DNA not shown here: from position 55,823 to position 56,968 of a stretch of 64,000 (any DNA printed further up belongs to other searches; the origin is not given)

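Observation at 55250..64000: Tightly coupled operon of at least 8.7 kb: beta-propeller, barrel-sandwich/KOW protein, giant modular exoprotein and four unassignable membrane proteins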

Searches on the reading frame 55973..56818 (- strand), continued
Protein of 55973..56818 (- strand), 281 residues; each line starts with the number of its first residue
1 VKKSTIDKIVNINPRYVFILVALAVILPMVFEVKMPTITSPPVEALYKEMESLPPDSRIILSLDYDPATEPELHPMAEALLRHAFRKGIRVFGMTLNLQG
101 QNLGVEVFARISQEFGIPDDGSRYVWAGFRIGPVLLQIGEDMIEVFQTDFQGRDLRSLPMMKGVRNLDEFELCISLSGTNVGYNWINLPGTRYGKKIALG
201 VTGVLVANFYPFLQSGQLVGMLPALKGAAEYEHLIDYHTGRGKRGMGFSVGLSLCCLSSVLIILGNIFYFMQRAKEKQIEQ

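Call 40: find_homologous_proteins(query=L001:5970-6827:+)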
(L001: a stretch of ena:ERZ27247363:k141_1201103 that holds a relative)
Query L001:5970-6827:+ (285 aa): 8000 proteins with E <= 0.001 among 8000 candidates; the best 120 are listed.
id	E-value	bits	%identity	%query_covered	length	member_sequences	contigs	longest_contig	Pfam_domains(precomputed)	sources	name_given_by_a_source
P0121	9.2e-144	496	78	100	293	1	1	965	PF20539.4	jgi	jgi:hypothetical protein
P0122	5.4e-104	365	76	72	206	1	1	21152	PF20539.4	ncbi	-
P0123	1.4e-102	361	63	87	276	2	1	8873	PF20539.4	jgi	jgi:hypothetical protein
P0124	1.9e-102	360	56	99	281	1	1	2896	PF20539.4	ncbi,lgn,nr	ncbi:MAG: hypothetical protein HY762_07710 [Planctomycetes bacterium]|nr:hypothetical protein [Planc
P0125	2.2e-102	360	66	80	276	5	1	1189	PF20539.4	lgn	-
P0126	2.4e-102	360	66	80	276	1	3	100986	PF20539.4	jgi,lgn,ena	-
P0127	8.7e-102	358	62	89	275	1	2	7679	PF20539.4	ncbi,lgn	ncbi:MAG: DUF6754 domain-containing protein [candidate division WOR-3 bacterium]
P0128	9.9e-102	358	68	81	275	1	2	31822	PF20539.4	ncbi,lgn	ncbi:MAG: DUF6754 domain-containing protein [candidate division WOR-3 bacterium]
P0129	1.0e-101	358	68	81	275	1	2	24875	PF20539.4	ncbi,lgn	ncbi:MAG: DUF6754 domain-containing protein [candidate division WOR-3 bacterium]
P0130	1.2e-101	358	60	90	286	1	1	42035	PF20539.4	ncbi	ncbi:MAG: DUF6754 domain-containing protein [Planctomycetota bacterium]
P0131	1.3e-101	358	65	81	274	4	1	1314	PF20539.4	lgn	-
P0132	1.6e-101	357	68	80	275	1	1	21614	PF20539.4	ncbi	-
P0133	2.2e-101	357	65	81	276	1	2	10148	PF20539.4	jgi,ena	-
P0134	3.9e-101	356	57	96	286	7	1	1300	PF20539.4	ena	-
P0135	6.0e-101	355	58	96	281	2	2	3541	PF20539.4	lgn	-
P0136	8.1e-101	355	67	81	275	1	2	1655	PF20539.4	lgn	-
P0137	9.4e-101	355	66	83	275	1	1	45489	PF20539.4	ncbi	-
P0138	9.7e-101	355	67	80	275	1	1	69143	PF20539.4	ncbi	-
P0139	1.0e-100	355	67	81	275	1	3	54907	PF20539.4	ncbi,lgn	ncbi:MAG: DUF6754 domain-containing protein [candidate division WOR-3 bacterium]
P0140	1.3e-100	354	66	81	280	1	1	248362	PF20539.4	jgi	jgi:hypothetical protein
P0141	1.4e-100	354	68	80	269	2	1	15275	PF20539.4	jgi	-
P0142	1.5e-100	354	67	81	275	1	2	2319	PF20539.4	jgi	-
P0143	1.5e-100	354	68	80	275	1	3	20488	PF20539.4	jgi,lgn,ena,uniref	uniref:DUF6754 domain-containing protein n=1 Tax=candidate division WOR-3 bacterium TaxID=2052148 Re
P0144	1.6e-100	354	67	81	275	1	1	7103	PF20539.4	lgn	-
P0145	1.8e-100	354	66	81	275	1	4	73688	PF20539.4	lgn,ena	-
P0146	2.1e-100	354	62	87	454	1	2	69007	PF20539.4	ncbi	-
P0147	2.2e-100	354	62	87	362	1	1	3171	PF20539.4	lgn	-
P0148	2.2e-100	354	67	81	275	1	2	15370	PF20539.4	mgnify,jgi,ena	mgnify:FL=1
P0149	2.2e-100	354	67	81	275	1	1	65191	PF20539.4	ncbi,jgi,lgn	-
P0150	2.4e-100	353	62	87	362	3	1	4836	PF20539.4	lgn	-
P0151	2.5e-100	353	67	80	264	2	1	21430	PF20539.4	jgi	-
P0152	2.6e-100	353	63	86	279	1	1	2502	PF20539.4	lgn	-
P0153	2.7e-100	353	67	80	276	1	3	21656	PF20539.4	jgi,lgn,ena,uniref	uniref:DUF6754 domain-containing protein n=1 Tax=candidate division WOR-3 bacterium TaxID=2052148 Re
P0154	2.8e-100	353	62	87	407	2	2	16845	PF20539.4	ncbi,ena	-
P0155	3.0e-100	353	66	81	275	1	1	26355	PF20539.4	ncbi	ncbi:MAG: DUF6754 domain-containing protein [bacterium]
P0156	3.2e-100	353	62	91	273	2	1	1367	PF20539.4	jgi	jgi:hypothetical protein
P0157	3.5e-100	353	67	80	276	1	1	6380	PF20539.4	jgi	jgi:hypothetical protein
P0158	3.5e-100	353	64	81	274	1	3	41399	PF20539.4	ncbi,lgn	-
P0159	3.9e-100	353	62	86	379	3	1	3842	PF20539.4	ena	-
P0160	4.4e-100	353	63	84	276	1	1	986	PF20539.4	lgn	-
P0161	4.4e-100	353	67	80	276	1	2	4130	PF20539.4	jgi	jgi:hypothetical protein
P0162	4.6e-100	353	65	81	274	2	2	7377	PF20539.4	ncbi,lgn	-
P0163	5.0e-100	352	67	80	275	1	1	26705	PF20539.4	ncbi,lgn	-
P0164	5.1e-100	352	59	90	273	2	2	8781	PF20539.4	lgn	-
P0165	6.8e-100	352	65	85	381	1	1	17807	PF20539.4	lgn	-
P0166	7.0e-100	352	62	86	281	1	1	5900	PF20539.4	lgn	-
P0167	7.2e-100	352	62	87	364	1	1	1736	PF00041.28,PF20539.4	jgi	jgi:hypothetical protein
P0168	7.5e-100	352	66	82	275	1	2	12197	PF20539.4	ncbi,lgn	-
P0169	8.0e-100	352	63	87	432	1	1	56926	PF20539.4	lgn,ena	-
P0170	8.3e-100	352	64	85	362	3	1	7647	PF20539.4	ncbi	-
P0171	8.7e-100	352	64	86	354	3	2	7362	PF20539.4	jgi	-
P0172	9.1e-100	352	64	85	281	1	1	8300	PF20539.4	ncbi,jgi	jgi:hypothetical protein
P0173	9.6e-100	352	63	88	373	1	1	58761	PF20539.4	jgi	jgi:hypothetical protein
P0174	9.8e-100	351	61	90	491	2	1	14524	PF20539.4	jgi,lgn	jgi:hypothetical protein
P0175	9.8e-100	351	67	80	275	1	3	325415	PF20539.4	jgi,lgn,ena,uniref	uniref:DUF6754 domain-containing protein n=1 Tax=candidate division WOR-3 bacterium TaxID=2052148 Re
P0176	1.0e-99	351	67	80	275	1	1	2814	PF20539.4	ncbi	-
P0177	1.0e-99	351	66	82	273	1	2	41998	PF20539.4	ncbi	ncbi:MAG: DUF6754 domain-containing protein [candidate division WOR-3 bacterium]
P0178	1.1e-99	351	67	80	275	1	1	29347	PF20539.4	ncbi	-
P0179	1.3e-99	351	62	90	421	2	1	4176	PF20539.4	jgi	jgi:hypothetical protein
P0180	1.4e-99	351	66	81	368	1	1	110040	PF20539.4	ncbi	-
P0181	1.4e-99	351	63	85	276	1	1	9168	PF20539.4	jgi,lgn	jgi:hypothetical protein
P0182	1.4e-99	351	64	85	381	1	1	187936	PF20539.4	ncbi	-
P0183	1.5e-99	351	64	84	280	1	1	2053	PF20539.4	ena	-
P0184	1.5e-99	351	63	90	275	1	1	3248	PF20539.4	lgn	-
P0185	1.6e-99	351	67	80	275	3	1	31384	PF20539.4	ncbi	ncbi:MAG: DUF6754 domain-containing protein [bacterium]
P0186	1.7e-99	351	67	80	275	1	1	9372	PF20539.4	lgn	-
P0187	1.7e-99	351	61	88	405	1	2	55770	PF20539.4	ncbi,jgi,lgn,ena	-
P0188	1.8e-99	351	62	86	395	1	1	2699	PF20539.4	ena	-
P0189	1.8e-99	351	66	83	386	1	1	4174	PF20539.4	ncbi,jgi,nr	ncbi:hypothetical protein FJY69_04805 [candidate division WOR-3 bacterium]|nr:hypothetical protein [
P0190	1.8e-99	351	63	85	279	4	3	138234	PF20539.4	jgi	-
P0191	1.8e-99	351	67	79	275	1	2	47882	PF20539.4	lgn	-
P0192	1.9e-99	351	62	87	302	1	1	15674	PF20539.4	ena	-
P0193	2.3e-99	350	68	81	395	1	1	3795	PF20539.4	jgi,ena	-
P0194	2.3e-99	350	66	81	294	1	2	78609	PF20539.4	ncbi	-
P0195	2.5e-99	350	65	81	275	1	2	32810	PF20539.4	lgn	-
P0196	2.7e-99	350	63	85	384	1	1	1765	PF20539.4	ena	-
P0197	2.7e-99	350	61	86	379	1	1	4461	PF20539.4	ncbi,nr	ncbi:fibronectin type III domain-containing protein [candidate division TA06 bacterium]|nr:fibronect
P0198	2.9e-99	350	61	88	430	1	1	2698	PF20539.4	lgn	-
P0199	3.1e-99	350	62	88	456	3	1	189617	PF20539.4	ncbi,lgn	-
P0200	3.2e-99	350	66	80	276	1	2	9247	PF20539.4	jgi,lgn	jgi:hypothetical protein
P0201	3.4e-99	350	66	81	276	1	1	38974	PF20539.4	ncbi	-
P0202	3.6e-99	350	62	87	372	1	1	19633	PF20539.4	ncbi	ncbi:MAG: DUF6754 domain-containing protein [bacterium]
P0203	3.7e-99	350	64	85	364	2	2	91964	PF20539.4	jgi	-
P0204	3.9e-99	350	64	82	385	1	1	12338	PF20539.4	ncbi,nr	ncbi:fibronectin type III domain-containing protein [candidate division WOR-3 bacterium]|nr:fibronec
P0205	4.2e-99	349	63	87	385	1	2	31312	PF20539.4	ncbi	ncbi:MAG: fibronectin type III domain-containing protein [candidate division WOR-3 bacterium]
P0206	4.5e-99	349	62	88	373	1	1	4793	PF20539.4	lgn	-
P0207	4.9e-99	349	64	81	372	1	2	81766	PF20539.4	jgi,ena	-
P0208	4.9e-99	349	62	86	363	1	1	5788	PF20539.4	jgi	jgi:hypothetical protein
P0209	5.1e-99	349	59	92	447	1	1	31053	PF20539.4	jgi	-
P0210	5.2e-99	349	61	92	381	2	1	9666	PF20539.4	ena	-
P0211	5.3e-99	349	61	90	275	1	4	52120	PF20539.4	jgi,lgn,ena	-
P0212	6.5e-99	349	65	80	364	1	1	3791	PF20539.4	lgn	-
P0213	7.0e-99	349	62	87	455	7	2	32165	PF20539.4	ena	-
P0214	7.1e-99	349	62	87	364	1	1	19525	PF20539.4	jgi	jgi:hypothetical protein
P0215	7.6e-99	349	60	87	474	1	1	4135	PF20539.4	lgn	-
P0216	8.7e-99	348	63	86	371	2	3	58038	PF20539.4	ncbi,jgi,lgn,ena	-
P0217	8.9e-99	348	59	94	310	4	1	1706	PF20539.4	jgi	jgi:hypothetical protein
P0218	9.4e-99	348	61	91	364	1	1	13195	PF20539.4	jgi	jgi:hypothetical protein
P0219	9.6e-99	348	65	81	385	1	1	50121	PF20539.4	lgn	-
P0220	1.2e-98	348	61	89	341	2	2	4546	PF20539.4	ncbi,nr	ncbi:MAG: hypothetical protein NZ601_05330, partial [candidate division WOR-3 bacterium]|nr:hypothet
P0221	1.2e-98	348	65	82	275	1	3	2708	PF20539.4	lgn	-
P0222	1.2e-98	348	61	87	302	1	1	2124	PF20539.4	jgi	-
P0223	1.3e-98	348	67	80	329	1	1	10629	PF20539.4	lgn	-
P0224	1.4e-98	348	63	86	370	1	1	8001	PF20539.4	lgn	-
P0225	1.4e-98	348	60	90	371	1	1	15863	PF20539.4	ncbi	-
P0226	1.5e-98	348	60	90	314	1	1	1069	PF20539.4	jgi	jgi:hypothetical protein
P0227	1.5e-98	348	62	86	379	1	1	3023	PF20539.4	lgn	-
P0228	1.5e-98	348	64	80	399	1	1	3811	PF20539.4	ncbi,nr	ncbi:MAG: fibronectin type III domain-containing protein, partial [Candidatus Edwardsbacteria bacter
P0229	1.6e-98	347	63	86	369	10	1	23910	PF20539.4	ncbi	ncbi:MAG: fibronectin type III domain-containing protein [candidate division WOR-3 bacterium]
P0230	1.8e-98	347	62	87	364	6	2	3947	PF25833.1,PF20539.4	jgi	jgi:hypothetical protein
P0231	1.9e-98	347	60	91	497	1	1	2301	PF20539.4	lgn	-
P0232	2.0e-98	347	63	86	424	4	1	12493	PF20539.4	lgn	-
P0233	2.0e-98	347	63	86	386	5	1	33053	PF20539.4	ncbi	-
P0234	2.0e-98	347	64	85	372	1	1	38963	PF20539.4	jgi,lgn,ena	-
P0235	2.1e-98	347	62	86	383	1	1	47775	PF20539.4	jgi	jgi:hypothetical protein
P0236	2.4e-98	347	67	80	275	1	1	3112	PF20539.4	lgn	-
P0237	2.4e-98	347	66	80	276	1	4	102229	PF20539.4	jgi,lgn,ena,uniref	uniref:DUF6754 domain-containing protein n=1 Tax=candidate division WOR-3 bacterium TaxID=2052148 Re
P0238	2.4e-98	347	64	85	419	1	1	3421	PF20539.4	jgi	jgi:hypothetical protein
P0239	2.7e-98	347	63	85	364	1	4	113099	PF20539.4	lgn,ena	-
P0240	2.9e-98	347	65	84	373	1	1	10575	PF20539.4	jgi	-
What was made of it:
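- Many D proteins have no ectodomain at all; they are 275-aa forms (call 40).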

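Call 45: search_solved_structures(query=A1, max_evalue=5)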
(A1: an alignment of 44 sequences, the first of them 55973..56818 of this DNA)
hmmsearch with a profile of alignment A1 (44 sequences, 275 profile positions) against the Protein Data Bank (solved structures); distinct sequences matched with E-value up to 5: 4.
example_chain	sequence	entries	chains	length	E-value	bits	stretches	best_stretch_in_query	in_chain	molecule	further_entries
6z1p_Ae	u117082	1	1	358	0.085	15.1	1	38-121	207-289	50S ribosomal protein L4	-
1hxv_A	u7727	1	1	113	0.29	13.3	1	102-163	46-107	TRIGGER FACTOR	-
1nb0_A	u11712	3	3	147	1.3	11.2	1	122-175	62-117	hypothetical protein FLJ11149 | RIBOFLAVIN KINASE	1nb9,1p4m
1q9s_A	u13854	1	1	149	1.3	11.2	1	122-175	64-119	hypothetical protein FLJ11149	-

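Call 46: search_protein_families(library=ncbifam, proteins=[L019:4809-6647:+, L014:4632-6431:+, L019:7872-9242:+, L019:6677-7867:+], max_evalue=0.01)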
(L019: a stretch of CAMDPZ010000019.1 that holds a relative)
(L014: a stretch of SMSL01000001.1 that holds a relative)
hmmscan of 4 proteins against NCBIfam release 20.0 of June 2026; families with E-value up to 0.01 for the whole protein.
L019:4809-6647:+ (612 aa): 3 families
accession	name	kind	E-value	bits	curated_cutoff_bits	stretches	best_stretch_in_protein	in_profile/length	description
NF040745.1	accessory_GlmL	equivalog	2.7e-70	237.4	475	1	20-487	2-453/459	methylaspartate mutase accessory protein GlmL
NF040744.1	ornith_Or-4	equivalog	5.1e-62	209.9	600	1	18-487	3-443/448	GlmL-related ornithine degradation protein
TIGR01319.1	glmL_fam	subfamily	2.3e-49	168.5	204.05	1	99-445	63-402/456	GlmL family protein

L014:4632-6431:+ (599 aa): 3 families
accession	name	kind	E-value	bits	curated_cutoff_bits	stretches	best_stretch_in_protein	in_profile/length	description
NF040745.1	accessory_GlmL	equivalog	7.7e-70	235.9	475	1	9-477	2-455/459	methylaspartate mutase accessory protein GlmL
NF040744.1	ornith_Or-4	equivalog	3.6e-63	213.7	600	1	9-478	4-446/448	GlmL-related ornithine degradation protein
TIGR01319.1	glmL_fam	subfamily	2e-48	165.4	204.05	1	12-450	2-419/456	GlmL family protein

L019:7872-9242:+ (456 aa): 0 families

L019:6677-7867:+ (396 aa): 0 families
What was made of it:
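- On GlmL, accessory protein of glutamate mutase (NCBIfam NF040745) / ornithine-pathway Or-4 (NF040744): Orthologues score 236-237 bits against a cut-off of 475, and 210-214 against 600 (call 46).
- Closest known: GlmL/MutL and related ASKHA accessory proteins of B12-dependent mutases. Different: It scores below the NCBIfam GlmL and ornithine equivalog cut-offs (call 46).
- The ATPase belongs to the GlmL family, whose characterised members accompany glutamate and ornithine mutases (NCBIfam names, call 46). The ATPase scores well below the GlmL equivalog cut-offs (237 against 475 bits, call 46).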

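Call 47: search_solved_structures(query=L019:4809-6647:+, max_evalue=0.01)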
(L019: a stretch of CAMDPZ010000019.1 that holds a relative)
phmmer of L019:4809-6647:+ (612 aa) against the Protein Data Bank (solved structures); distinct sequences matched with E-value up to 0.01: 0.

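Call 49: find_encoding_contigs(protein=P0002, flank=10000, max_places=2)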
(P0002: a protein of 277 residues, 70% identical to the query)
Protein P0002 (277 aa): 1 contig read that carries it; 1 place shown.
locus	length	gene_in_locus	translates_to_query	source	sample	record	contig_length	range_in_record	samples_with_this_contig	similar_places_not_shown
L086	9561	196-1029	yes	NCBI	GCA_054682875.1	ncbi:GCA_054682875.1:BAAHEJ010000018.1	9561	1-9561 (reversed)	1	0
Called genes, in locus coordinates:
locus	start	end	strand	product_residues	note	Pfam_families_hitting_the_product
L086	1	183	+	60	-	?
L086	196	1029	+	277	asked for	-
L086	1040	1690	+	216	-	-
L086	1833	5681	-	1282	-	-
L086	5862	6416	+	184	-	PF04636:PA26 (weak), PF02627:CMD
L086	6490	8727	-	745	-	PF11369:DUF3160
